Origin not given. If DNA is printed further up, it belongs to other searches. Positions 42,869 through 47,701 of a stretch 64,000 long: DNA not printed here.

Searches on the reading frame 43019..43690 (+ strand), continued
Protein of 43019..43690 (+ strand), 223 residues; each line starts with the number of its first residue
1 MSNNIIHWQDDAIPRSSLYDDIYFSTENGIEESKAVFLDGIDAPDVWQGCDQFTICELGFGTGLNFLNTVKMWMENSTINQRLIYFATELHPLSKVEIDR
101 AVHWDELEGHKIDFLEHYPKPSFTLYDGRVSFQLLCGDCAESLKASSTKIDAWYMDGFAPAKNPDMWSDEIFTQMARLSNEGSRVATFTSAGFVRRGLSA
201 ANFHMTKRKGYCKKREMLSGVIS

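Call 92: find_encoding_contigs(protein=P0014, flank=4000, max_places=1)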
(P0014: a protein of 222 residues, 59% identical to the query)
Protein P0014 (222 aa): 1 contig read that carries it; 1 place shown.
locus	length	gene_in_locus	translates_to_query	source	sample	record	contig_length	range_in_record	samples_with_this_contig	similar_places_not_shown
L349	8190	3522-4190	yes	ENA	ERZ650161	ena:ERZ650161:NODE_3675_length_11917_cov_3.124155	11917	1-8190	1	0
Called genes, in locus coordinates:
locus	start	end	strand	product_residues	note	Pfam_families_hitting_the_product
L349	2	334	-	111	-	?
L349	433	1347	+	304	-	PF00892:EamA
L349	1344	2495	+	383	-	PF01546:Peptidase_M20, PF07687:M20_dimer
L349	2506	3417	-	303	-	-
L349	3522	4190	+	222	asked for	PF05430:Methyltransf_30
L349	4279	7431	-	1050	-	PF14870:PSII_BNR (faint), PF15902:Sortilin-Vps10, PF15899:BNR_6 (faint), PF15902:Sortilin-Vps10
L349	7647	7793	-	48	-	-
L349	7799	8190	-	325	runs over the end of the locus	PF00941:FAD_binding_5, PF03450:CO_deh_flav_C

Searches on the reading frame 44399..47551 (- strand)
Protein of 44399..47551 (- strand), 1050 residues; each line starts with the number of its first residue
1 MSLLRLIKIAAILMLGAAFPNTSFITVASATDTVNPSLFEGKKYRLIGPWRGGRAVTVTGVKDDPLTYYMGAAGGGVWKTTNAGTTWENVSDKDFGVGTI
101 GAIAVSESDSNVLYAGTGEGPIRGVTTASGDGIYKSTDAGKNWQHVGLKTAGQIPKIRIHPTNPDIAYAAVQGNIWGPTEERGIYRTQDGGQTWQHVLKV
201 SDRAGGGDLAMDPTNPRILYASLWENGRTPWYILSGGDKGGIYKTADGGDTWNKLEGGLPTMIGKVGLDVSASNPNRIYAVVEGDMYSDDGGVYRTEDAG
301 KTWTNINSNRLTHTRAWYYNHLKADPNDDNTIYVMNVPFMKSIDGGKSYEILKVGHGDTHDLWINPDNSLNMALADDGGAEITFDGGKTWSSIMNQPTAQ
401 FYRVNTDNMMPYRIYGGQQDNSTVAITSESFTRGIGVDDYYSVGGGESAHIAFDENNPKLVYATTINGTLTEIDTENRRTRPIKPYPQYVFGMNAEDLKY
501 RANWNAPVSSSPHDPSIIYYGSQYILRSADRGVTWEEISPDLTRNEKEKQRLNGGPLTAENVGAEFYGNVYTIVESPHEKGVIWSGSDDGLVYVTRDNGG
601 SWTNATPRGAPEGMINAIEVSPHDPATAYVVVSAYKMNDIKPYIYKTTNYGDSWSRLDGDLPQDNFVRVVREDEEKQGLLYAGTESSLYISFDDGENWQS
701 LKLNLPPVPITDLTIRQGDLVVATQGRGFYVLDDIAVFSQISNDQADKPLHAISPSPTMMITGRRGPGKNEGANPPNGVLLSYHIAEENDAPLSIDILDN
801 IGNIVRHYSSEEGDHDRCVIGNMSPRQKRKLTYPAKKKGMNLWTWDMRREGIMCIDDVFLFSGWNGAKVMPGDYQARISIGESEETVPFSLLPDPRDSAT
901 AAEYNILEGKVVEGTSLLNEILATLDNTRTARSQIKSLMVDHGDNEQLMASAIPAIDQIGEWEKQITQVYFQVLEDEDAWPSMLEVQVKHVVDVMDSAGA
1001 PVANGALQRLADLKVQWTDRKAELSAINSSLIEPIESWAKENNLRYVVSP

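Call 13: search_protein_families(library=pfam, proteins=[window:44399-47551:-], max_evalue=0.01)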
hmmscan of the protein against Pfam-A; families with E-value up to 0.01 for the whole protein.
window:44399-47551:- (1050 aa): 4 families
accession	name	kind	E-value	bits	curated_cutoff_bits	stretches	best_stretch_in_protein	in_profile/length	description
PF15902.12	Sortilin-Vps10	-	2e-32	113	33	4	77-199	3-114/446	Sortilin, neurotensin receptor 3,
PF02012.26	BNR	-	3e-11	42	27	0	382-391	2-11/12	BNR/Asp-box repeat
PF14870.12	PSII_BNR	-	1.6e-06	28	27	1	164-306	21-140/303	Photosynthesis system II assembly factor YCF48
PF15899.11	BNR_6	-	0.00046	20.4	27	0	133-146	1-14/14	BNR-Asp box repeat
